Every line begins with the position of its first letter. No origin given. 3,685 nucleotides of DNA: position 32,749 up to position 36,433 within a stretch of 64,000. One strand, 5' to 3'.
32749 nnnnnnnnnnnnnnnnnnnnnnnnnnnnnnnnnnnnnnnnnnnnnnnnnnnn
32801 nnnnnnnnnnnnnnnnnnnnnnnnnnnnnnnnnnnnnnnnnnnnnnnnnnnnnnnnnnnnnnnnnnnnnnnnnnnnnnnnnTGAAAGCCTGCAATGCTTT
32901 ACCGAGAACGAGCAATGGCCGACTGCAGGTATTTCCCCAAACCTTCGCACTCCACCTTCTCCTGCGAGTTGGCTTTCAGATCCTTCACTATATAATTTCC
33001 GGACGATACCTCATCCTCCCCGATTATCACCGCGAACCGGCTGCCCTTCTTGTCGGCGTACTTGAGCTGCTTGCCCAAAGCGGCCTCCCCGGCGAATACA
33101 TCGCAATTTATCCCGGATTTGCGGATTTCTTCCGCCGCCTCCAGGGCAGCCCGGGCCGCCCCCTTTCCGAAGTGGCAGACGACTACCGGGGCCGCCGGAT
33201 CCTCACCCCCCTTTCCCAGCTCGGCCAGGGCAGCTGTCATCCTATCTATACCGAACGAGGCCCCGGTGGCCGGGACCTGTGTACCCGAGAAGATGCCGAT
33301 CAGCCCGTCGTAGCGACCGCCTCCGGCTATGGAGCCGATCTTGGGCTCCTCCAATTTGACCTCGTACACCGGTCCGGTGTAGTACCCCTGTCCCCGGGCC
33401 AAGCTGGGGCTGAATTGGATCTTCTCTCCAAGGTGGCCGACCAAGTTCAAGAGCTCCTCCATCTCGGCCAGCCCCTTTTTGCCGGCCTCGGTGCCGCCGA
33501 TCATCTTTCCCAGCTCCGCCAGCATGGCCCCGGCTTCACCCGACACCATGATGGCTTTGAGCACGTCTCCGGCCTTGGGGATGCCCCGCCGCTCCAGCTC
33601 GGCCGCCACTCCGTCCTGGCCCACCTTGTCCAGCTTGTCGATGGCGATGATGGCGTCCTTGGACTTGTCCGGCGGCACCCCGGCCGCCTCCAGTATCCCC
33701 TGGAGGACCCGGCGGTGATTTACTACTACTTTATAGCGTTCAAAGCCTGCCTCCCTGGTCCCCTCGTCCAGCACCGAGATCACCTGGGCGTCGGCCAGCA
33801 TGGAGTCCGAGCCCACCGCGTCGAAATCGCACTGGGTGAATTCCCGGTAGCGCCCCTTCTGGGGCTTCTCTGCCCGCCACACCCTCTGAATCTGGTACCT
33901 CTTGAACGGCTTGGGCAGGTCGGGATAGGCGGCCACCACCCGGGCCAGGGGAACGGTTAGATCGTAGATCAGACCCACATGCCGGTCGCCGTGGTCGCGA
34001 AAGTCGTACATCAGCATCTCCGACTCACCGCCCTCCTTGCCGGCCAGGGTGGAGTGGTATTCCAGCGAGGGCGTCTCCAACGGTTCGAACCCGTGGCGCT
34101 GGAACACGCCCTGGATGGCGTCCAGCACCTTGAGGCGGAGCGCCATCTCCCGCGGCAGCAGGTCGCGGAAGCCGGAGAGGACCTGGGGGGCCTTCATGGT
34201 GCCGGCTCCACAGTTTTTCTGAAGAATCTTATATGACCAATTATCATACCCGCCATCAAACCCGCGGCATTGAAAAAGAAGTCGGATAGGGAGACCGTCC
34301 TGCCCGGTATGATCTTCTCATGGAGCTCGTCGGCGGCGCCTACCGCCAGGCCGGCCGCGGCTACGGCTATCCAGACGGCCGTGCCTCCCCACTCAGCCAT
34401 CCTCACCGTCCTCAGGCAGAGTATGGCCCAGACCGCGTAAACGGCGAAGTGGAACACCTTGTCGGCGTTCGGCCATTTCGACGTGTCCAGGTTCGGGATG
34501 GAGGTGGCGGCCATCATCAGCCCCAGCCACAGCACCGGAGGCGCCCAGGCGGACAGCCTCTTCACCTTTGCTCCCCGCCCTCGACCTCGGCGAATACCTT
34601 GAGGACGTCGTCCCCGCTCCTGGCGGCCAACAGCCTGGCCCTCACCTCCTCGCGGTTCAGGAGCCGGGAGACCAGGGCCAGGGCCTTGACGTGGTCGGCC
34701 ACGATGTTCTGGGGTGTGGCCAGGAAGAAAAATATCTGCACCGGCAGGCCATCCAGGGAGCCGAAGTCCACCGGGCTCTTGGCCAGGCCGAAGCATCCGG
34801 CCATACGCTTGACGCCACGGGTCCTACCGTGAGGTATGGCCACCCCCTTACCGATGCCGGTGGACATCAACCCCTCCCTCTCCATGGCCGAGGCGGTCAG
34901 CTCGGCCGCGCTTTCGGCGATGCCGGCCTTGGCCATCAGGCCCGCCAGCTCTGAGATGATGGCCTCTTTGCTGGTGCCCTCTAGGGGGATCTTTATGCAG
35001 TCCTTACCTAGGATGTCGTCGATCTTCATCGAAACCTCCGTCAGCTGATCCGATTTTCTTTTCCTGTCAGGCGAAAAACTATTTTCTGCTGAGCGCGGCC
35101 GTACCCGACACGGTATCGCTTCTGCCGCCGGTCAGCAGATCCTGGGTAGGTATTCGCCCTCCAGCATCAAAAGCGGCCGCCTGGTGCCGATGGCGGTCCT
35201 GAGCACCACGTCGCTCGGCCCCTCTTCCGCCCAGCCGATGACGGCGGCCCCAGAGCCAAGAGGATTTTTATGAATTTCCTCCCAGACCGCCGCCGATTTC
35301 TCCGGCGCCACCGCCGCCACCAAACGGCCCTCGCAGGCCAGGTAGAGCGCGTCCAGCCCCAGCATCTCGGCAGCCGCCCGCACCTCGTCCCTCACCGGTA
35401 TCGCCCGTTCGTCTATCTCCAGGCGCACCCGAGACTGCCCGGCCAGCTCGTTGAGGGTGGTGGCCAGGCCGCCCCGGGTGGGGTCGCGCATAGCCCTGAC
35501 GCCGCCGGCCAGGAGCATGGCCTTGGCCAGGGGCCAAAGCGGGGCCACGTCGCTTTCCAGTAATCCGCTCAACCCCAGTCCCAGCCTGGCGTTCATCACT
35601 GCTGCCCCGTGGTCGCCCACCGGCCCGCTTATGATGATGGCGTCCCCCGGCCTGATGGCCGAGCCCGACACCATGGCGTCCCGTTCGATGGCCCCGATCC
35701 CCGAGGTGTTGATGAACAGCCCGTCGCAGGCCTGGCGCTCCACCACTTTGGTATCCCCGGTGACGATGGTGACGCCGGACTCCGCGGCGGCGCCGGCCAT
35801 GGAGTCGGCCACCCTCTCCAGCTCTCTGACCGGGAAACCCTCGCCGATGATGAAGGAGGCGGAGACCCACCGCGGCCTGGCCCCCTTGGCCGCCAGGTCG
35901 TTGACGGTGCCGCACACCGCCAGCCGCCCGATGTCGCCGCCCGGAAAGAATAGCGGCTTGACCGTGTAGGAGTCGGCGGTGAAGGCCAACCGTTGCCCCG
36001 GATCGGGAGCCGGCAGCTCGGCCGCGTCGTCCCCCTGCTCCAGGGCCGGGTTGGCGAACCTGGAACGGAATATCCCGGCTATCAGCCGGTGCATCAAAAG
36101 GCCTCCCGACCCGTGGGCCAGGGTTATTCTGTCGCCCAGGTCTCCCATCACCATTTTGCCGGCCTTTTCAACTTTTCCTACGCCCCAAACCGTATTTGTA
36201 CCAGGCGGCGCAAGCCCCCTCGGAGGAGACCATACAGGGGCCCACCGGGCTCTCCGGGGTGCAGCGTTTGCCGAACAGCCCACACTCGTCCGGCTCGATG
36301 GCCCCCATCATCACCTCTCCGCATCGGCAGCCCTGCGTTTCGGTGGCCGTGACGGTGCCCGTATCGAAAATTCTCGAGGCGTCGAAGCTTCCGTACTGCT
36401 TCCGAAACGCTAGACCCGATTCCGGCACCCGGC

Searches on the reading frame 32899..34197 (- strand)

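Call 65: search_protein_families(library=pfam, proteins=[window:32899-34197:-], max_evalue=0.000001)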
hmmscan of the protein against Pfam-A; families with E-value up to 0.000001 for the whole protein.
window:32899-34197:- (432 aa): 3 families
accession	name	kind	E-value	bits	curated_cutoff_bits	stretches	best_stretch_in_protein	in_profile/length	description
PF13393.11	tRNA-synt_His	-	7.8e-47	160.4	25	1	9-319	1-307/308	Histidyl-tRNA synthetase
PF03129.25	HGTP_anticodon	-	1.2e-13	51.4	21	1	338-425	2-92/94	Anticodon binding domain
PF00152.25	tRNA-synt_2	-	6.3e-08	32.5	25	0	100-127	94-121/308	tRNA synthetases class II (D, K and N)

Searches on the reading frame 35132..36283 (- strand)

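Call 65: search_protein_families(library=pfam, proteins=[window:35132-36283:-], max_evalue=0.000001)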
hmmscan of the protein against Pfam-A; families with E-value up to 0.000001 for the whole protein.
window:35132-36283:- (383 aa): 2 families
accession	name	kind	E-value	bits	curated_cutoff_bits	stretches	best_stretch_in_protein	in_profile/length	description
PF02769.27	AIRS_C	-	4.7e-27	95.5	23.1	1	211-359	1-152/156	AIR synthase related protein, C-terminal domain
PF00586.29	AIRS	-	2.9e-23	82.8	24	1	84-198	1-111/112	AIR synthase related protein, N-terminal domain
